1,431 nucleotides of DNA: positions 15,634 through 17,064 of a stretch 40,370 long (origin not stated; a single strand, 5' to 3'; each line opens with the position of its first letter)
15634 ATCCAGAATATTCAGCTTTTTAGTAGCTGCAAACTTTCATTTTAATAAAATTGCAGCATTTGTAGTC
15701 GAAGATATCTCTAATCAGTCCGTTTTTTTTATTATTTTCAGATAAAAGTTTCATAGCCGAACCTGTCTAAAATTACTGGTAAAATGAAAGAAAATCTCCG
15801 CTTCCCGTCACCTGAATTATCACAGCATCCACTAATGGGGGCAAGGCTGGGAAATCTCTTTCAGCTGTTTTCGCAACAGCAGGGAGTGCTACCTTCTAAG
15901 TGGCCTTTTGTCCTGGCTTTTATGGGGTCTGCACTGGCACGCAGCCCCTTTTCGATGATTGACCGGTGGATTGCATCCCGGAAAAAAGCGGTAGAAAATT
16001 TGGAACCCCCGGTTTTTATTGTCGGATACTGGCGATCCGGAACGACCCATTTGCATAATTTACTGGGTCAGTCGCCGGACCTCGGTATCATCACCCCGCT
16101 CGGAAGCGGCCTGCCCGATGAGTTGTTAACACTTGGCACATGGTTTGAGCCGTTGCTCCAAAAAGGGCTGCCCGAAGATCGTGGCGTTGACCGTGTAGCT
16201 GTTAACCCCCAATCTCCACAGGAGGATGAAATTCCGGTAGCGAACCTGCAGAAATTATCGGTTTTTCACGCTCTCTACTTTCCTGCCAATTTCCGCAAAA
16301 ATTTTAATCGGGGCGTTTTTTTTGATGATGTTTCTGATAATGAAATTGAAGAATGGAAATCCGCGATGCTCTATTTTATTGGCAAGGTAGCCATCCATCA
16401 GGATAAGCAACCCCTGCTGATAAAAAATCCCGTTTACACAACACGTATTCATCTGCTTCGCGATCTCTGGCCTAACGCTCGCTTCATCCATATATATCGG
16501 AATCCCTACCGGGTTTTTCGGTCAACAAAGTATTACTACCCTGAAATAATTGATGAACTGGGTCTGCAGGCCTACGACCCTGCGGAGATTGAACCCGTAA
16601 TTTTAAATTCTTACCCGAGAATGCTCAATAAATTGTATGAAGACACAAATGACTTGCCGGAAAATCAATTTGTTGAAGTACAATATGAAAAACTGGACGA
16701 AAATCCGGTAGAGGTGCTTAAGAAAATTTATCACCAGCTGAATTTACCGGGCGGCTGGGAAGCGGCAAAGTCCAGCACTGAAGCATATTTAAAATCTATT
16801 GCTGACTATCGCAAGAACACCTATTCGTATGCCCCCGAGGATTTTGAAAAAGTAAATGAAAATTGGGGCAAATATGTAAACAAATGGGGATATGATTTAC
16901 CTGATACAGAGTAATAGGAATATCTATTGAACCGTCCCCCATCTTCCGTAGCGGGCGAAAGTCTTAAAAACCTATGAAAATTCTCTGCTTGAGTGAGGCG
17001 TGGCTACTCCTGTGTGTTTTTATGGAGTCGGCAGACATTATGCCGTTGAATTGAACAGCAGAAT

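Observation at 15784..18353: Convergent pair of paralogous sulfotransferases inside the hopanoid tailoring block: candidate sulfated bacteriohopanepolyol pathway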

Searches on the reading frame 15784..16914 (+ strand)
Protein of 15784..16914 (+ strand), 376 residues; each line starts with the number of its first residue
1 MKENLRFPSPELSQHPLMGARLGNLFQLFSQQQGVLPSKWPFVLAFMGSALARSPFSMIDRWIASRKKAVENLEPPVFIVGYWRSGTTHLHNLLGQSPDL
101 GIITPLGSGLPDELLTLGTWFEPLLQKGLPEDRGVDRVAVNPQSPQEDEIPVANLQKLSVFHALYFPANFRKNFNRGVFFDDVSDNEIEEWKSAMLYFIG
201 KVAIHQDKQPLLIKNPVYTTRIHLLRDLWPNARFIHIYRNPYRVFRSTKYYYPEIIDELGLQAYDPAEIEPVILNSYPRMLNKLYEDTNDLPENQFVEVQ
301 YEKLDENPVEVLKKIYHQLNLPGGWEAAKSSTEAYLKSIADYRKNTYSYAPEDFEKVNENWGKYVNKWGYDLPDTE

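Call 3: search_protein_families(library=pfam, proteins=[window:15784-16914:+])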
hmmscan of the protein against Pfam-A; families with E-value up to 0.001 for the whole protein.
window:15784-16914:+ (376 aa): 2 families
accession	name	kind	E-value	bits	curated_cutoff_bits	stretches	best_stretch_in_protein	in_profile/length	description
PF13469.12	Sulfotransfer_3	-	1.1e-32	114.5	27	1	76-325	1-214/216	Sulfotransferase family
PF00685.33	Sulfotransfer_1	-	1e-09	38.6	22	1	75-324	2-184/255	Sulfotransferase domain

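Call 5: search_protein_families(library=ncbifam, proteins=[window:15784-16914:+])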
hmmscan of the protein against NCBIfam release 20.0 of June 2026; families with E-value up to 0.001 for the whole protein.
window:15784-16914:+ (376 aa): 1 family
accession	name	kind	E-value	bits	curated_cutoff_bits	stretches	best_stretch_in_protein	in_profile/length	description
NF052394.1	NodProtNoeE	equivalog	6.2e-05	21.9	500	0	207-249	96-138/387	nodulation protein NoeE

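Call 7: find_homologous_proteins(query=window:15784-16914:+)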
Query window:15784-16914:+ (376 aa): 1561 proteins with E <= 0.001 among 4109 candidates; the best 120 are listed.
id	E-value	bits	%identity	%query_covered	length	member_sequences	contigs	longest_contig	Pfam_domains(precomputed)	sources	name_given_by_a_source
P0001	3.6e-258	874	100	100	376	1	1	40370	PF13469.13,PF00685.34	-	-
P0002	1.0e-174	599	67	100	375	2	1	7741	PF13469.13,PF00685.34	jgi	jgi:hypothetical protein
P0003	1.6e-173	595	71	94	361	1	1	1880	PF13469.13,PF00685.34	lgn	-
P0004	1.1e-162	560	70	90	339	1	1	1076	PF13469.13,PF00685.34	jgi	jgi:hypothetical protein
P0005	9.6e-162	557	64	99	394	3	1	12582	PF13469.13,PF00685.34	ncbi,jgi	jgi:hypothetical protein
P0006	7.6e-151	521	61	97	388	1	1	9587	PF13469.13,PF00685.34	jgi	-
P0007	6.1e-150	518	60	99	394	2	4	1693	PF13469.13,PF00685.34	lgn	-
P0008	9.2e-148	511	59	99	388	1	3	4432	PF13469.13,PF00685.34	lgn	-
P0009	9.0e-146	504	60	97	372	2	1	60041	PF13469.13,PF00685.34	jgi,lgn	-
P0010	9.8e-146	504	59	98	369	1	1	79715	PF13469.13,PF00685.34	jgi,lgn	-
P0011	4.2e-144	499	59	99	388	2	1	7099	PF13469.13,PF00685.34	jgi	-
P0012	5.7e-144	498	59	97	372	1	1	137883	PF13469.13,PF00685.34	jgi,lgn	-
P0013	5.9e-144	498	58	99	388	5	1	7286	PF13469.13,PF00685.34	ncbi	-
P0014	4.1e-143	495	59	97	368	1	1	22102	PF13469.13,PF00685.34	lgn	-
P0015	6.1e-143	495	59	97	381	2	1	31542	PF13469.13,PF00685.34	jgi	-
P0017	2.2e-142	493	57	97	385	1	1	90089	PF13469.13,PF00685.34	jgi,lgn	-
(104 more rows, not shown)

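Call 10: find_encoding_contigs(protein=P0005, flank=10000, max_places=4)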
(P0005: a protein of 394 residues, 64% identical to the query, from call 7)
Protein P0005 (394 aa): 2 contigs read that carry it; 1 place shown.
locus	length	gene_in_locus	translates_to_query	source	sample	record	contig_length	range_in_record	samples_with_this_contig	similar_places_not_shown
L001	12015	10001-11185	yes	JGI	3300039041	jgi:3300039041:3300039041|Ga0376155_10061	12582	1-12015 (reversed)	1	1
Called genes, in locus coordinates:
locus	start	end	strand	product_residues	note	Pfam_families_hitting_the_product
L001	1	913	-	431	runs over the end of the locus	PF00078:RVT_1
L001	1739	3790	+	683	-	PF13388:DUF4106 (faint), PF01433:Peptidase_M1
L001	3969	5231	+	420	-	PF19276:HD_assoc_2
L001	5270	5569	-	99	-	PF05016:ParE_toxin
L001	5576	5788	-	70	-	PF09720:Unstab_antitox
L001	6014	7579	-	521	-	PF02638:GHL10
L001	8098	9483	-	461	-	PF07075:NamZ_N, PF20732:NamZ_C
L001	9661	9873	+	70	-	-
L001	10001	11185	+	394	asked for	PF00685:Sulfotransfer_1, PF13469:Sulfotransfer_3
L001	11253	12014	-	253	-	?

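Call 11: find_encoding_contigs(protein=P0012, flank=10000, max_places=3)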
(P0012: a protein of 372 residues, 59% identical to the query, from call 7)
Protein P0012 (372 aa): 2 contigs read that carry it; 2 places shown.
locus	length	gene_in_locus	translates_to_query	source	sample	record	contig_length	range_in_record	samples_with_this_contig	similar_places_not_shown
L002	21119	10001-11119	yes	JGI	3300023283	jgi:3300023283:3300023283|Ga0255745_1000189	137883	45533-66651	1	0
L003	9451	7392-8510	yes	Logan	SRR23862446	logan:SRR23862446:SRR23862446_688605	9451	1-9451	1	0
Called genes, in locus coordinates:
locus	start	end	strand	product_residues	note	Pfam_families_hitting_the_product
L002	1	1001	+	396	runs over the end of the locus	PF03702:AnmK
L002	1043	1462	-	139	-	PF00903:Glyoxalase, PF13468:Glyoxalase_3, PF13669:Glyoxalase_4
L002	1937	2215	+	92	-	PF01541:GIY-YIG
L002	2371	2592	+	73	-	-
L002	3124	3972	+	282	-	-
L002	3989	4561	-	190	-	PF03544:TonB_C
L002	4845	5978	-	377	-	PF00685:Sulfotransfer_1 (weak), PF13469:Sulfotransfer_3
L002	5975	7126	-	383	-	PF00685:Sulfotransfer_1, PF13469:Sulfotransfer_3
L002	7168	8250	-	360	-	PF03706:LPG_synthase_TM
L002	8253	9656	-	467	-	PF00202:Aminotran_3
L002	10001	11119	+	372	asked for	PF00685:Sulfotransfer_1, PF13469:Sulfotransfer_3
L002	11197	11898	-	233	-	PF12895:ANAPC3 (faint), PF13424:TPR_12 (faint), PF07719:TPR_2 (faint)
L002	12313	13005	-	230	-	PF00005:ABC_tran, PF02463:SMC_N (faint)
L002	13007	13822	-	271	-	PF00149:Metallophos (weak), PF13277:YmdB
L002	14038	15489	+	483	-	PF02934:GatB_N, PF02637:GatB_Yqey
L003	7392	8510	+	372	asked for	PF00685:Sulfotransfer_1, PF13469:Sulfotransfer_3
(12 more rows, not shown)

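Call 12: find_encoding_contigs(protein=P0010, flank=10000, max_places=3)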
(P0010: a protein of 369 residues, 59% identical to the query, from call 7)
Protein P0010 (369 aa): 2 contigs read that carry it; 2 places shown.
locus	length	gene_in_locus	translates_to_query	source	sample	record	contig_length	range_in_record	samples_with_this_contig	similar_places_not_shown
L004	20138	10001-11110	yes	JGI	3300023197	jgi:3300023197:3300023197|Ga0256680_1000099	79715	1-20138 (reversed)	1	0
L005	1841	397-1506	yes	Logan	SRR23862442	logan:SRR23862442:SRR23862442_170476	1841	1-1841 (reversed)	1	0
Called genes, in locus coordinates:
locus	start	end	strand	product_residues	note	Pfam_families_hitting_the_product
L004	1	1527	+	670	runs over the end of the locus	PF07678:TED_complement (faint), PF13249:SQHop_cyclase_N, PF13243:SQHop_cyclase_C, PF00432:Prenyltrans (weak)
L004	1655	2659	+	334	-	PF04055:Radical_SAM, PF13353:Fer4_12 (faint), PF11946:DUF3463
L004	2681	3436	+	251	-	PF01048:PNP_UDP_1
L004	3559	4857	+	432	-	PF01103:Omp85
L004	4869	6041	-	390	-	PF13469:Sulfotransfer_3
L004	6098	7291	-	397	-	PF00685:Sulfotransfer_1, PF13469:Sulfotransfer_3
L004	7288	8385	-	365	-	PF03706:LPG_synthase_TM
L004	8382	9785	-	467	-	PF00202:Aminotran_3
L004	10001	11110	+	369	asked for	PF00685:Sulfotransfer_1 (faint), PF13469:Sulfotransfer_3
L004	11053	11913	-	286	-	PF16811:TAtT (weak), PF21033:RMD1-3 (faint), PF14559:TPR_19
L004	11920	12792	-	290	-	PF12974:Phosphonate-bd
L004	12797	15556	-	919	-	PF03176:MMPL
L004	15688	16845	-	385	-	PF13620:CarboxypepD_reg, PF13715:CarbopepD_reg_2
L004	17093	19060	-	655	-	PF01103:Omp85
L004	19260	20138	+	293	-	?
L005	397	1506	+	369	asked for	PF00685:Sulfotransfer_1 (faint), PF13469:Sulfotransfer_3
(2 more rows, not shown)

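Call 13: find_encoding_contigs(protein=P0017, flank=10000, max_places=3)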
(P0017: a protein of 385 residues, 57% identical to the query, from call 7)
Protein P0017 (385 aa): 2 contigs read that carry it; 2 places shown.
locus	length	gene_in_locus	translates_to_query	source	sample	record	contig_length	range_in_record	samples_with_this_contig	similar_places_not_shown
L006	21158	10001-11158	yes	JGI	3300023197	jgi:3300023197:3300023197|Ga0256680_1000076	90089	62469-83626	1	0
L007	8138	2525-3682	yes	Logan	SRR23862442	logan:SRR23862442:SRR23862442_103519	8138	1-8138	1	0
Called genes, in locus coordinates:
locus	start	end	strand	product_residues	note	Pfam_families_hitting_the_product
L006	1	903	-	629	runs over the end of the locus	PF00005:ABC_tran, PF02463:SMC_N (faint), PF03193:RsgA_GTPase (faint), PF13175:AAA_15 (faint), PF13476:AAA_23 (faint), PF12848:ABC_tran_Xtn, PF00005:ABC_tran, PF16326:ABC_tran_CTD, +5 more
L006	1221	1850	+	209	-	PF22503:DUF6992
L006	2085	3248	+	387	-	-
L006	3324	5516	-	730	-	PF00069:Pkinase, PF03109:ABC1 (faint), PF07714:PK_Tyr_Ser-Thr, PF01636:APH (faint), PF24371:DUF7527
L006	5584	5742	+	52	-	-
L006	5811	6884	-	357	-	PF00494:SQS_PSY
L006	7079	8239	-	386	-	PF00685:Sulfotransfer_1 (weak), PF13469:Sulfotransfer_3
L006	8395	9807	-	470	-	PF00202:Aminotran_3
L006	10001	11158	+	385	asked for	PF00685:Sulfotransfer_1 (weak), PF13469:Sulfotransfer_3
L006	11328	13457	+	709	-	PF00432:Prenyltrans (faint), PF13249:SQHop_cyclase_N, PF13243:SQHop_cyclase_C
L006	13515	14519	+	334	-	PF04055:Radical_SAM, PF11946:DUF3463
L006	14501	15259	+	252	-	PF01048:PNP_UDP_1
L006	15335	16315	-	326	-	PF03706:LPG_synthase_TM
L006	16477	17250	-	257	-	PF00924:MS_channel_2nd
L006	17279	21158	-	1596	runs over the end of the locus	PF00999:Na_H_Exchanger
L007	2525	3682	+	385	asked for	PF00685:Sulfotransfer_1 (weak), PF13469:Sulfotransfer_3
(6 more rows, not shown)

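Call 16: find_related_loci(query=A1, collection=genome_contigs, flank=10000)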
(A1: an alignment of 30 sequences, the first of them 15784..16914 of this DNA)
Query A1 (376 aa) in genome_contigs; peptide patterns used: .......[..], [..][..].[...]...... (x = any residue, [..] = any of these).
599 stretches matched a pattern (row limit reached: there are more); 571 encode a relative of the query (tblastn E <= 1e-3); the best 80 are kept; 80 distinct loci.
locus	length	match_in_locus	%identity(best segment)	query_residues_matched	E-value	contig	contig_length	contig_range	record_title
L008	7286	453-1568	58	2-374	2e-150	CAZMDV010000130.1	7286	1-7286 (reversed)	MAG TPA_asm: uncultured Salinivenus sp. isolate SRP185896_co1_270 genome assembly, contig: NODE_10343_length_7286_cov_12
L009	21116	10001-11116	58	2-373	4e-142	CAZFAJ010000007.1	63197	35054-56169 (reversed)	MAG TPA_asm: uncultured Balneolaceae bacterium isolate binchicken_co8_321 genome assembly, contig: NODE_319_length_63197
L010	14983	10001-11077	51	15-373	2e-123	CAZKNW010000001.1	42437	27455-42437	MAG TPA_asm: uncultured Verrucomicrobiota bacterium isolate SRP134809_co1_238 genome assembly, contig: NODE_1577_length_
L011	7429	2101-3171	52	15-370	1e-121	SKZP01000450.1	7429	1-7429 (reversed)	MAG: Planctomycetota bacterium isolate CSSed162cmB_336 CSSed16-2cmB-44696, whole genome shotgun sequence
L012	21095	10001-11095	50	8-373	1e-119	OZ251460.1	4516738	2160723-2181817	MAG: Limisphaerales bacterium isolate 2f8dc77b-15da-45c1-ae04-c50d9079170f genome assembly, chromosome: 1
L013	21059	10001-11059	51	13-365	7e-119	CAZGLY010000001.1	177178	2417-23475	MAG TPA_asm: uncultured Caulobacterales bacterium isolate SRP128890_co1_92 genome assembly, contig: NODE_80_length_17717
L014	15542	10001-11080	50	14-373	3e-118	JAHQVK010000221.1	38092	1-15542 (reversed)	MAG: Myxococcales bacterium isolate MAG.019 Posi_019-P58625, whole genome shotgun sequence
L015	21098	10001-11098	50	8-374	2e-117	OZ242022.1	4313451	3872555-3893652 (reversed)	MAG: Limisphaerales bacterium isolate ef39fcb1-bf04-4775-9bfc-b1aaebe32656 genome assembly, chromosome: 1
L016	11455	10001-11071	51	13-368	4e-116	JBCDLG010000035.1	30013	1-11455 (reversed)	MAG: Pseudomonadota bacterium isolate P01_H01_bin.8 k141_1801217_length_30013_cov_93.8201, whole genome shotgun sequence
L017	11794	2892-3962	51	13-368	4e-116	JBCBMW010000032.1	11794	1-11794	MAG: Pseudomonadota bacterium isolate J06630_4 NODE_32_length_11794_cov_19.340787, whole genome shotgun sequence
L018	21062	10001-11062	49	14-370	3e-114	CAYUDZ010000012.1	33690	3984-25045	MAG TPA_asm: uncultured Chthoniobacteraceae bacterium isolate SRP141376_co5_32 genome assembly, contig: NODE_2967_length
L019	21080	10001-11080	49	14-373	1e-114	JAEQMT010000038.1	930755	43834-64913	MAG: Desulfofustis sp. PB-SRB1 isolate PB-SRB1-LS01-2011a unitig_67_otuB, whole genome shotgun sequence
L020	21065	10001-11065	48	14-368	3e-113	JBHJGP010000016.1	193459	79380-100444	MAG: Geminicoccaceae bacterium isolate sb_S12C3206 S12Ck141_356789, whole genome shotgun sequence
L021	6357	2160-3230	50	14-373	3e-113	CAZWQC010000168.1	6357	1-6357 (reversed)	MAG TPA_asm: uncultured Ectothiorhodospiraceae bacterium isolate SRP141376_co3_425 genome assembly, contig: NODE_32143_l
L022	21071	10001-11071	51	13-368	6e-112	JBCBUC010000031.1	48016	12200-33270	MAG: Pseudomonadota bacterium isolate J06639_7 NODE_31_length_48016_cov_10.321805, whole genome shotgun sequence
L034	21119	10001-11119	45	2-376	7e-109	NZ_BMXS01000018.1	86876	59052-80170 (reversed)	Litchfieldella qijiaojingensis strain KCTC 22228 sequence18, whole genome shotgun sequence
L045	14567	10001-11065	47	15-373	3e-107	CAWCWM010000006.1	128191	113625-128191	MAG: uncultured cyanobacterium isolate MFD03250.bin.1.163 genome assembly, contig: contig_17535, whole genome shotgun se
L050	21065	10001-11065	44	15-369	2e-106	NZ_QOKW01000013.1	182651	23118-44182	Roseomonas genomospecies 6 strain ATCC 49961 NODE_13_length_182651_cov_50.986972, whole genome shotgun sequence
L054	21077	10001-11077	46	15-373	3e-111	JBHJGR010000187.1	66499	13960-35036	MAG: Elainellaceae cyanobacterium isolate sb_S4C509_1 S4Ck141_242684, whole genome shotgun sequence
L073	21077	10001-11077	48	15-371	4e-103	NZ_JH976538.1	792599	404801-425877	Nodosilinea nodulosa PCC 7104 Lepto7104DRAFT_LPD.1, whole genome shotgun sequence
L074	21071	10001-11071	44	15-373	2e-102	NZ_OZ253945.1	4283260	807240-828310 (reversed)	MAG: Hyphococcus sp. isolate 2f05e620-c47b-44e6-88d6-f49598d544e7 chromosome 1, complete sequence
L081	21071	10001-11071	43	15-373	4e-102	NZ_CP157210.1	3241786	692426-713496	Hyphococcus sp. DH-69 chromosome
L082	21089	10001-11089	43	13-376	9e-102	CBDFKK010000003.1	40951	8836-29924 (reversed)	MAG: Alphaproteobacteria bacterium isolate fc1d1f23-e020-41d8-88bd-d2c94c2e3604 genome assembly, contig: contig_3, whole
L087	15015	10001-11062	44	15-370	4e-101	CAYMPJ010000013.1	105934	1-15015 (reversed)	MAG TPA_asm: uncultured Caulobacterales bacterium isolate SRP114822_co2_17 genome assembly, contig: NODE_106_length_1059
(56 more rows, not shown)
